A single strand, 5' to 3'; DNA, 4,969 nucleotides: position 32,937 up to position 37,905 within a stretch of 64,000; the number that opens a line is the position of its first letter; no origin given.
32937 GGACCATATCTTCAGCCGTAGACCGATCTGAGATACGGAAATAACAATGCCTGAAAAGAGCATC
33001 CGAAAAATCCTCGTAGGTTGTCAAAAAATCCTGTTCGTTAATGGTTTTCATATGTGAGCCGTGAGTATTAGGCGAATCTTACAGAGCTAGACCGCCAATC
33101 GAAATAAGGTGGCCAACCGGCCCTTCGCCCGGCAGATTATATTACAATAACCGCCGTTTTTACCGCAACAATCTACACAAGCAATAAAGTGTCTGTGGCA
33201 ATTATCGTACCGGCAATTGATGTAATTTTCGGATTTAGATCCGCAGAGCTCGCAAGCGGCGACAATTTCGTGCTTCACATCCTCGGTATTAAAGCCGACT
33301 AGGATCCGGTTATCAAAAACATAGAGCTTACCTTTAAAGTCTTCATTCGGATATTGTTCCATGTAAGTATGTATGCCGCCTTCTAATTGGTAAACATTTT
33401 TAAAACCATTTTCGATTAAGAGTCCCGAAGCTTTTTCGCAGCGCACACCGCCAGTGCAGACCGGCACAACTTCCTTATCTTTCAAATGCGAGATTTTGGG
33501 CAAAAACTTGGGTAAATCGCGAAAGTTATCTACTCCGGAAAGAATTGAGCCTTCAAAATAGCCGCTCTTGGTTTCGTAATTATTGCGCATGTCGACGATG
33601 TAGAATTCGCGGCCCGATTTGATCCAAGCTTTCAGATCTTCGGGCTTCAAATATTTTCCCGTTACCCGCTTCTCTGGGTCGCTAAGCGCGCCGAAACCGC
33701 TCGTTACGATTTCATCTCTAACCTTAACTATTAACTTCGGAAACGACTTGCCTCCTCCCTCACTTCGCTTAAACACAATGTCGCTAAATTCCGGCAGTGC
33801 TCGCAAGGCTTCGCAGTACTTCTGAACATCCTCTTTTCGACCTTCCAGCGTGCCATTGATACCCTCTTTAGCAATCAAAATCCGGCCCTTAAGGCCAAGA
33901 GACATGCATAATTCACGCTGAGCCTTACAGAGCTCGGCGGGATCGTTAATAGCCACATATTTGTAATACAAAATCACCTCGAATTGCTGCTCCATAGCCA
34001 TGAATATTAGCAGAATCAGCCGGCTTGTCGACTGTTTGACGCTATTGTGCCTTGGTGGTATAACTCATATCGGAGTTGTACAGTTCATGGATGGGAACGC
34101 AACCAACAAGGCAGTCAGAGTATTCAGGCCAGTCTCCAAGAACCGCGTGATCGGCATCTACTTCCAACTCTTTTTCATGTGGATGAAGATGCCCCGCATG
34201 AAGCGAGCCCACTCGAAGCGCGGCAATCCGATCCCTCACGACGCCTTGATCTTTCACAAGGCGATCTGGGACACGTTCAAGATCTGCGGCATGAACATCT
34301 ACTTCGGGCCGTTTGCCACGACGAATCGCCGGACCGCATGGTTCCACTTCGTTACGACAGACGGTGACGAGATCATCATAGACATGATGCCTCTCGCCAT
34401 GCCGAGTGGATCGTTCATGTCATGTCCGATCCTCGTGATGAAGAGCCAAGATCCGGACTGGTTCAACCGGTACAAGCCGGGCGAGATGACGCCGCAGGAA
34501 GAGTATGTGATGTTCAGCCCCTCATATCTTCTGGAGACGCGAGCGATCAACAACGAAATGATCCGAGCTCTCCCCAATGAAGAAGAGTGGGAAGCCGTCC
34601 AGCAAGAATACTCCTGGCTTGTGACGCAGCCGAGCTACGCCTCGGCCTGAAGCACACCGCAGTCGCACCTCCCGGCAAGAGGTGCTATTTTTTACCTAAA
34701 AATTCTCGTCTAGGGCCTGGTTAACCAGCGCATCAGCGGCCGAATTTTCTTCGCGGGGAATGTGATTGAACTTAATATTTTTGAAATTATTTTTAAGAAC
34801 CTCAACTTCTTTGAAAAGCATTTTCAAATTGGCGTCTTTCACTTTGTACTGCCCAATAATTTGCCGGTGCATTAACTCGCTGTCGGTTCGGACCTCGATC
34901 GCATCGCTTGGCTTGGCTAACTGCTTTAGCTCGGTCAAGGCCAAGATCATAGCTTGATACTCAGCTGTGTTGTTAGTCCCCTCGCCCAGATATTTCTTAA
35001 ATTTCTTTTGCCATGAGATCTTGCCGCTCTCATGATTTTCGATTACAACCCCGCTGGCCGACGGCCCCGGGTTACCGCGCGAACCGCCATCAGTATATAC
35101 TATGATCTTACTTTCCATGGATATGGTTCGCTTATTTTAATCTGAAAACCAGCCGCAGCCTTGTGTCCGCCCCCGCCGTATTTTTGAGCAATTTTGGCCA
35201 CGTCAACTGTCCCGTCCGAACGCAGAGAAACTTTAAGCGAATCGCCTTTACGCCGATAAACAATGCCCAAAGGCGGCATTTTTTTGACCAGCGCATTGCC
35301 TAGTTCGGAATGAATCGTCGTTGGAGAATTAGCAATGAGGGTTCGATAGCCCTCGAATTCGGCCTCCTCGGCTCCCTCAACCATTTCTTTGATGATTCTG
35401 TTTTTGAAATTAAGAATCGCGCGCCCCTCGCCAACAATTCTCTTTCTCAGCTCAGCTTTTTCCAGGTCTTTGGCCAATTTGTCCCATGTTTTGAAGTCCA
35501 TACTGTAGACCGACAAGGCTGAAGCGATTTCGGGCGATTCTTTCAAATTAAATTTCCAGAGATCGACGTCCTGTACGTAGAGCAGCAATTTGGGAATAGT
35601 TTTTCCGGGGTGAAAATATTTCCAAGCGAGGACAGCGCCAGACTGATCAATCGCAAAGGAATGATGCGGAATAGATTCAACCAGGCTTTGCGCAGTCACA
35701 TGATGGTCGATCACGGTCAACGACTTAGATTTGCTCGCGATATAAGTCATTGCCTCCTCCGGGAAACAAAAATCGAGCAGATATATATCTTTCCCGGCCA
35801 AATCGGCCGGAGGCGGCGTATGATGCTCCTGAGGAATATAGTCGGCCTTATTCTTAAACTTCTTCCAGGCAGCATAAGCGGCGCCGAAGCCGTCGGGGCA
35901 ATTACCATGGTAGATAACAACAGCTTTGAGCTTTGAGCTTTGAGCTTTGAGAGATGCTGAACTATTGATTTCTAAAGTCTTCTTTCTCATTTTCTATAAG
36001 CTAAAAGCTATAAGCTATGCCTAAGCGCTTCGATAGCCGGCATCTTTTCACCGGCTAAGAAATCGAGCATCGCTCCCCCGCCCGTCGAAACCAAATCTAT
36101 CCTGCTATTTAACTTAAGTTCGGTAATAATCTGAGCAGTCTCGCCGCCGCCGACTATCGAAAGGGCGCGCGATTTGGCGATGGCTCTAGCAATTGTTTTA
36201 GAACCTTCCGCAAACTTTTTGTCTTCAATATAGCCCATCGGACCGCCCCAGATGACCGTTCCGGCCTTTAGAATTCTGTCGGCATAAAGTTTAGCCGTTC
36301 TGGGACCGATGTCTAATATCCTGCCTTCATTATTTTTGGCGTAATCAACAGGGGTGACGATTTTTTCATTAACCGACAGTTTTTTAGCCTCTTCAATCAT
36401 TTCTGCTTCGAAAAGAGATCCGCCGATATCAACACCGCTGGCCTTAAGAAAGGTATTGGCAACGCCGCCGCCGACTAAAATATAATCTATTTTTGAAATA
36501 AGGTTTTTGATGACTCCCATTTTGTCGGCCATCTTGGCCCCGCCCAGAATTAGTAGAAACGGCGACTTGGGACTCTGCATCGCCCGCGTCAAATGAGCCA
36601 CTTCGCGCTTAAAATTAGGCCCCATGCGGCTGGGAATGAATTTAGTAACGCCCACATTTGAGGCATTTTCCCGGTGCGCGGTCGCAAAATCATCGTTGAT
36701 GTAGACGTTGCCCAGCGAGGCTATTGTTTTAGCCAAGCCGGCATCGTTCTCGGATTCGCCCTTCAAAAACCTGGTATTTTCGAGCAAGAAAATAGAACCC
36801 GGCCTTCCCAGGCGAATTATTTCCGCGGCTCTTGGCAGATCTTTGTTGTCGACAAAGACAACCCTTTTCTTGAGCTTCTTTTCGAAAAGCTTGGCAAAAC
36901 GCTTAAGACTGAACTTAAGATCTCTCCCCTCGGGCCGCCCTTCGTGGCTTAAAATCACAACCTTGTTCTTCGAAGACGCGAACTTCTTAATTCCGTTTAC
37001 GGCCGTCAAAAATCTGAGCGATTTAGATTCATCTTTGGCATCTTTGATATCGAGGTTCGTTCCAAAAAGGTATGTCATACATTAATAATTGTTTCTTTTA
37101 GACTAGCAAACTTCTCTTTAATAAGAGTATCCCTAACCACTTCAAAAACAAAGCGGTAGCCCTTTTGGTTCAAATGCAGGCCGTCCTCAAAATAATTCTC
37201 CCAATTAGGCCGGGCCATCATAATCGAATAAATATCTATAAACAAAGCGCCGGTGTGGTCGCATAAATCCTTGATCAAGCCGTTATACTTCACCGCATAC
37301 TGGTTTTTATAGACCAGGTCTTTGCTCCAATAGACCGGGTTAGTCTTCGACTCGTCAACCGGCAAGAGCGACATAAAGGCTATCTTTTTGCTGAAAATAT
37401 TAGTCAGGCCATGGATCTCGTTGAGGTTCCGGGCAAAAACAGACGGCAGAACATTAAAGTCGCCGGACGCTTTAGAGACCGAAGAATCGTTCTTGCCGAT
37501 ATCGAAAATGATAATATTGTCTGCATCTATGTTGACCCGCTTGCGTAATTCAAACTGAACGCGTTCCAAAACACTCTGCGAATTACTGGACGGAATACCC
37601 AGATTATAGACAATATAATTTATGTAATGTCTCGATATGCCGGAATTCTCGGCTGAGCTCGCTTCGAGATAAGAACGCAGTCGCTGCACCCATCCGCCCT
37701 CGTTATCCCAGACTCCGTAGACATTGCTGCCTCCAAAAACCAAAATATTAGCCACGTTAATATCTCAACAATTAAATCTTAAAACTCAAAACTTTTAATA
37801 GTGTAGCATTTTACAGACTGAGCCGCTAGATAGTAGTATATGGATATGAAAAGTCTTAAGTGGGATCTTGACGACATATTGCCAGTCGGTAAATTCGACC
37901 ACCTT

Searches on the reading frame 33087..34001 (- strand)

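Call 80: search_protein_families(library=pfam, proteins=[window:33087-34001:-], max_evalue=0.00001)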
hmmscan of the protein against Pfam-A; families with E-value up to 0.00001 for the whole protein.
window:33087-34001:- (304 aa): 3 families
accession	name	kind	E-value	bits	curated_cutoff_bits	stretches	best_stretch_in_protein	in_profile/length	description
PF17773.7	UPF0176_N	-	1.1e-26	93.4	26.2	1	8-98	2-92/92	UPF0176 acylphosphatase like domain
PF12368.13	Rhodanese_C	-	1.4e-15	57.8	26.9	1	223-291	1-66/66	Rhodanase C-terminal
PF00581.25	Rhodanese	-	2.7e-09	37.8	22.2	1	120-214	2-100/102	Rhodanese-like domain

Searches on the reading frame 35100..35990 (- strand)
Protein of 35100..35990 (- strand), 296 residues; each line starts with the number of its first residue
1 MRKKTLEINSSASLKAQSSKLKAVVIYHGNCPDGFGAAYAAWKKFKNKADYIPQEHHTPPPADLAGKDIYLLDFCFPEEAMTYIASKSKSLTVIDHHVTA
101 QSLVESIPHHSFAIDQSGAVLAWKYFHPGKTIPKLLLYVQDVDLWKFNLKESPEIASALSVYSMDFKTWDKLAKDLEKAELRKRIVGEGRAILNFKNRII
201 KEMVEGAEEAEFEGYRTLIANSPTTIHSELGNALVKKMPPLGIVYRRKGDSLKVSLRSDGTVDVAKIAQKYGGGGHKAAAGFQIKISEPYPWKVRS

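Call 80: search_protein_families(library=pfam, proteins=[window:35100-35990:-], max_evalue=0.00001)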
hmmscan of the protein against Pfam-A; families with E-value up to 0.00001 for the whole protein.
window:35100-35990:- (296 aa): 1 family
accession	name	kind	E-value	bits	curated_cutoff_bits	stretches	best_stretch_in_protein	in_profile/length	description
PF02272.25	DHHA1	-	8.3e-09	36.3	25.9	1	243-285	35-84/102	DHHA1 domain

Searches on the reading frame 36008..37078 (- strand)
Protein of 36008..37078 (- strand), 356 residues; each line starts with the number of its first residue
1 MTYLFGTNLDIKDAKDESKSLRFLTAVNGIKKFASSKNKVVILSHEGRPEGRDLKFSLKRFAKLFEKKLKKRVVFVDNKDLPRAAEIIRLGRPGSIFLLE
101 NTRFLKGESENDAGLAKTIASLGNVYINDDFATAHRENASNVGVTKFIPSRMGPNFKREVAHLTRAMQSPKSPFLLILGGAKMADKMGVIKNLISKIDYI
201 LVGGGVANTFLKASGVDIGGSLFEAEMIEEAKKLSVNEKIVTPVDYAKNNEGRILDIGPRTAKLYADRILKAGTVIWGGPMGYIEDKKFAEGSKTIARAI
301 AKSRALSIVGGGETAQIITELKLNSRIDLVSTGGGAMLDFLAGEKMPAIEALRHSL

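Call 81: search_protein_families(library=pfam, proteins=[window:36008-37078:-], max_evalue=0.00001)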
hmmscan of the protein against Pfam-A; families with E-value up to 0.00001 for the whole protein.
window:36008-37078:- (356 aa): 1 family
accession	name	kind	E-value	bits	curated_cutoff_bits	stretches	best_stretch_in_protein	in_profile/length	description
PF00162.24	PGK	-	3.5e-101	339.4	27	1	11-344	21-379/379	Phosphoglycerate kinase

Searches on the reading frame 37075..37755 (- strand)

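Call 81: search_protein_families(library=pfam, proteins=[window:37075-37755:-], max_evalue=0.00001)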
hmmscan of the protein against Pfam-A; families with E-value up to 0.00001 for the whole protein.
window:37075-37755:- (226 aa): 2 families
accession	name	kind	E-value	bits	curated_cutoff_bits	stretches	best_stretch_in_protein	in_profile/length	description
PF00657.28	Lipase_GDSL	-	7.9e-18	65.8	23.6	1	4-206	1-207/208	GDSL-like Lipase/Acylhydrolase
PF13472.12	Lipase_GDSL_2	-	7.4e-17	62.8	32.9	1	6-201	1-177/178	GDSL-like Lipase/Acylhydrolase family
